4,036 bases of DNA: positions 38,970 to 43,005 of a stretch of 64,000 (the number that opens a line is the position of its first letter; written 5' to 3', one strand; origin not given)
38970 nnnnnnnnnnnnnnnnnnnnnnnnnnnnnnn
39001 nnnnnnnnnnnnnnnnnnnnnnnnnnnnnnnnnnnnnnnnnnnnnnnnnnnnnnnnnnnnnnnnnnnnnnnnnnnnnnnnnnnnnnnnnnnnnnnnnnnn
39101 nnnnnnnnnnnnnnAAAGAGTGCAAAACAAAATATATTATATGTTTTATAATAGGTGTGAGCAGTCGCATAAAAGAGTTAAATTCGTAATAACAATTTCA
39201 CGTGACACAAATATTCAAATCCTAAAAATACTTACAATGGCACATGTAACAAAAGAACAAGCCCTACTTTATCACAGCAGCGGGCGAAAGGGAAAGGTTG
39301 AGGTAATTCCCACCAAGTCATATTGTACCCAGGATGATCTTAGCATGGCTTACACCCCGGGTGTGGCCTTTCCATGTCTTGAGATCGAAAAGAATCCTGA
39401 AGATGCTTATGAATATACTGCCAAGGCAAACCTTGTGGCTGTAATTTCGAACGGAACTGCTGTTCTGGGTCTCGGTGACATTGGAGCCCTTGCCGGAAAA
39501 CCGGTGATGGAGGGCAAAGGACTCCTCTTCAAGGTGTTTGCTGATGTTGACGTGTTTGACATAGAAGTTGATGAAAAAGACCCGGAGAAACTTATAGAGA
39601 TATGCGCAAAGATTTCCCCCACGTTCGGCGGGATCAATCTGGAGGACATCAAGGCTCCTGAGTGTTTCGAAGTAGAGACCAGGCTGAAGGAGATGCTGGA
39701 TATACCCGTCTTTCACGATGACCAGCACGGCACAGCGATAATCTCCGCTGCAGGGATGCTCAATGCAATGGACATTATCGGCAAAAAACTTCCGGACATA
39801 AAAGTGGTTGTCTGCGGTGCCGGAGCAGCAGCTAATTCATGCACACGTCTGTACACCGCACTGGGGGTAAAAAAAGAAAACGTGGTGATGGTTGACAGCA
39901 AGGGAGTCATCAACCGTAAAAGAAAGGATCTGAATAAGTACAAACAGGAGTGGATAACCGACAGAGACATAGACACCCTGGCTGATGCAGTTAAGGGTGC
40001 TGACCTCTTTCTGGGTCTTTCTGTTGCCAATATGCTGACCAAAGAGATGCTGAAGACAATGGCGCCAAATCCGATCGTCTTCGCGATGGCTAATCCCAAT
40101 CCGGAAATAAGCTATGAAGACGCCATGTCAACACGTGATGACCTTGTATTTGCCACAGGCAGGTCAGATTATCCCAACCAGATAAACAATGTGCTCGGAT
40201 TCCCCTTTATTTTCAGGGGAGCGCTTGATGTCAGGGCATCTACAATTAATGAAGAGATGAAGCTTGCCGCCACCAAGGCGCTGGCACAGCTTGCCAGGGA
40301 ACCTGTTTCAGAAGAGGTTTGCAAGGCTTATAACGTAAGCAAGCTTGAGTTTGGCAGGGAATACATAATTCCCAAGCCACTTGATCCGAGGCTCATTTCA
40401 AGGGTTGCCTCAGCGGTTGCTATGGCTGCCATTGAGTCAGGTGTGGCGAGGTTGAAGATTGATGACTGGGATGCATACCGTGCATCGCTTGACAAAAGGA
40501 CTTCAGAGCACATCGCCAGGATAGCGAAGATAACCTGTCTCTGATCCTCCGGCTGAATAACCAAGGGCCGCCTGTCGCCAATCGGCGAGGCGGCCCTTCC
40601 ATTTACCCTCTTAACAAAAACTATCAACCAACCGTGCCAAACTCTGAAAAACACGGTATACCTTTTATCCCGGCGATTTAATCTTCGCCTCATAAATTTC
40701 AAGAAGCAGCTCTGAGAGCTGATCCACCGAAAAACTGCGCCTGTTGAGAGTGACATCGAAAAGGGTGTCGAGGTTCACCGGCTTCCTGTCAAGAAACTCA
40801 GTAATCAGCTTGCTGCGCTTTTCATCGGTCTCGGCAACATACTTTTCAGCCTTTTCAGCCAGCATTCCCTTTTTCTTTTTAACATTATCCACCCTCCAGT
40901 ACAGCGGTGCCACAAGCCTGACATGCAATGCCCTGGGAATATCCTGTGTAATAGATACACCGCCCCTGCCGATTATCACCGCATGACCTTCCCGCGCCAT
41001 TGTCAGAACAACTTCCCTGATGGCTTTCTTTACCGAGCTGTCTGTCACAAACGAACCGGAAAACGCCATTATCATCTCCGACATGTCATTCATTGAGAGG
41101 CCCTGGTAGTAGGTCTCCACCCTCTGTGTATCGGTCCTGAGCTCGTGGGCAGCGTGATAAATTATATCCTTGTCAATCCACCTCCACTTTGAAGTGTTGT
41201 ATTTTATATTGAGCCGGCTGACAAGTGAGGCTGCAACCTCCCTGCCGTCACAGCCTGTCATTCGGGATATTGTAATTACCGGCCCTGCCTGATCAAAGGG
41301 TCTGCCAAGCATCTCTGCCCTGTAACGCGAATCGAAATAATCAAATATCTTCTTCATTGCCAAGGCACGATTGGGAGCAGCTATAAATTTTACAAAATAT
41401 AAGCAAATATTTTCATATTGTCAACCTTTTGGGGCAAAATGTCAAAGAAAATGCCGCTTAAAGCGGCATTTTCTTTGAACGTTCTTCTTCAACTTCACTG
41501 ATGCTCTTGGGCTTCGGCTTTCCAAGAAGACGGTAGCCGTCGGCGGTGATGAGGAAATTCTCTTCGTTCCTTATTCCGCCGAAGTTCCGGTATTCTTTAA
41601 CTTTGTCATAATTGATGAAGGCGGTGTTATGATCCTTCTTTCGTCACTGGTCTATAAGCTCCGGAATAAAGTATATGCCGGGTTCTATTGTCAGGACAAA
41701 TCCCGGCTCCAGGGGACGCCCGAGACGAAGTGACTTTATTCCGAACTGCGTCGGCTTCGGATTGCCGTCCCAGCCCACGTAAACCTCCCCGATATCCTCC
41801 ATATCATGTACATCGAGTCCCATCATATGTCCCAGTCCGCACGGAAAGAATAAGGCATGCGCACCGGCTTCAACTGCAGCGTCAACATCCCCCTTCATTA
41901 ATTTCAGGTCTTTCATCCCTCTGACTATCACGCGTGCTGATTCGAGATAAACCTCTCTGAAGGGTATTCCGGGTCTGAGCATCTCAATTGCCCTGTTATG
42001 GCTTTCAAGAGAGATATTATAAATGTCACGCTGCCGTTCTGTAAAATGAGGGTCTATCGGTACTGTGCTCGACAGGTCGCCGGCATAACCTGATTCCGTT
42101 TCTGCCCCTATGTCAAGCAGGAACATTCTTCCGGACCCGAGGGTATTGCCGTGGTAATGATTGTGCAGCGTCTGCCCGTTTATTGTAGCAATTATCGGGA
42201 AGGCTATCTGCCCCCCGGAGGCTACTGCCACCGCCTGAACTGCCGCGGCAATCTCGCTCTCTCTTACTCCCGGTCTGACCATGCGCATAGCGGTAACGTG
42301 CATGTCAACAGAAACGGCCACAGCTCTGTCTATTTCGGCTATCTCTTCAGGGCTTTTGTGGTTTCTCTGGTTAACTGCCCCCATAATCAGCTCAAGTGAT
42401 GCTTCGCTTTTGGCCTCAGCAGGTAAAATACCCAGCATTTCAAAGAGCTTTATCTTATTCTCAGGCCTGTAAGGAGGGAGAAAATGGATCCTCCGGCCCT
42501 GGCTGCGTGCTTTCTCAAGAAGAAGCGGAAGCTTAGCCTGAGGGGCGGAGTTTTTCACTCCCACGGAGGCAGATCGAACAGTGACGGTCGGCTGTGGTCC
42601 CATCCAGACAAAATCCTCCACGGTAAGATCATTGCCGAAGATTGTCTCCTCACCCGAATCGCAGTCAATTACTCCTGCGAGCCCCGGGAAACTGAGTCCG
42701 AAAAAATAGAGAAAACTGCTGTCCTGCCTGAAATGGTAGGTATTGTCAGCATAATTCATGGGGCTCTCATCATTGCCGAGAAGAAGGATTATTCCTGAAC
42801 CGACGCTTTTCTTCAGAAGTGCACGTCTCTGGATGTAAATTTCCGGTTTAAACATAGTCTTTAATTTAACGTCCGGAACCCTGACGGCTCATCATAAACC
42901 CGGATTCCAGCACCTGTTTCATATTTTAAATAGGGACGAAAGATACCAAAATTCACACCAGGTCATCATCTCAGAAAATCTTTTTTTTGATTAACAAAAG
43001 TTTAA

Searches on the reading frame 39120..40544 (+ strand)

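Call 29: search_protein_families(library=pfam, proteins=[window:39120-40544:+], max_evalue=0.00001)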
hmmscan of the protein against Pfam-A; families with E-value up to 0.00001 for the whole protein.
window:39120-40544:+ (474 aa): 2 families
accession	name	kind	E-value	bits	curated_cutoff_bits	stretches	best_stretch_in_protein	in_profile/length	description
PF00390.24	malic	-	1.1e-30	107.2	23.1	1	58-153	2-118/182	Malic enzyme, N-terminal domain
PF03949.21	Malic_M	-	4.6e-24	85.6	23.5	1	204-395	3-228/258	Malic enzyme, NAD binding domain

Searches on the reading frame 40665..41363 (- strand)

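Call 29: search_protein_families(library=pfam, proteins=[window:40665-41363:-], max_evalue=0.00001)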
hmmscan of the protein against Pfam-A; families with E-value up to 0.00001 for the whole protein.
window:40665-41363:- (232 aa): 1 family
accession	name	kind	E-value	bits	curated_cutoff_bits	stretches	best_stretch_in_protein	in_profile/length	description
PF13189.12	Cytidylate_kin2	-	4.9e-30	105.4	28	1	29-208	1-174/176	Cytidylate kinase-like family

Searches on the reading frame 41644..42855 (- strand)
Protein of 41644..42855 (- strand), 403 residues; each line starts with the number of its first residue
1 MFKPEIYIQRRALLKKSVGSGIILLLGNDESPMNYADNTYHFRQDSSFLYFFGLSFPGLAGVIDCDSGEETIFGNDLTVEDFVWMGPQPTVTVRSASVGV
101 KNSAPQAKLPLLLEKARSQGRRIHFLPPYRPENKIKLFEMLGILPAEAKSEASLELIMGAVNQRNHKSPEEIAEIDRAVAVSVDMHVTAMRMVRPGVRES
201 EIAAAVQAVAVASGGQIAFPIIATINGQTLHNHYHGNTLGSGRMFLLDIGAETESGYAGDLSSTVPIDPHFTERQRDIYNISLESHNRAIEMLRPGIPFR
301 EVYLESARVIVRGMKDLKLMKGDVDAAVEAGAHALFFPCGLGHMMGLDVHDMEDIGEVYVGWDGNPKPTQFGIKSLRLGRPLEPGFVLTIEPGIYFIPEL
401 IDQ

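Call 29: search_protein_families(library=pfam, proteins=[window:41644-42855:-], max_evalue=0.00001)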
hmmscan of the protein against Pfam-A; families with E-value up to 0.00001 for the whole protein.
window:41644-42855:- (403 aa): 2 families
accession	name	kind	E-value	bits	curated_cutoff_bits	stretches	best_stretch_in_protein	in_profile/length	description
PF00557.29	Peptidase_M24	-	1.9e-41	142.6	23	1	174-399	2-194/208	Metallopeptidase family M24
PF05195.22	AMP_N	-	3.2e-23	82.2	24.6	1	7-119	1-116/121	Aminopeptidase P, N-terminal domain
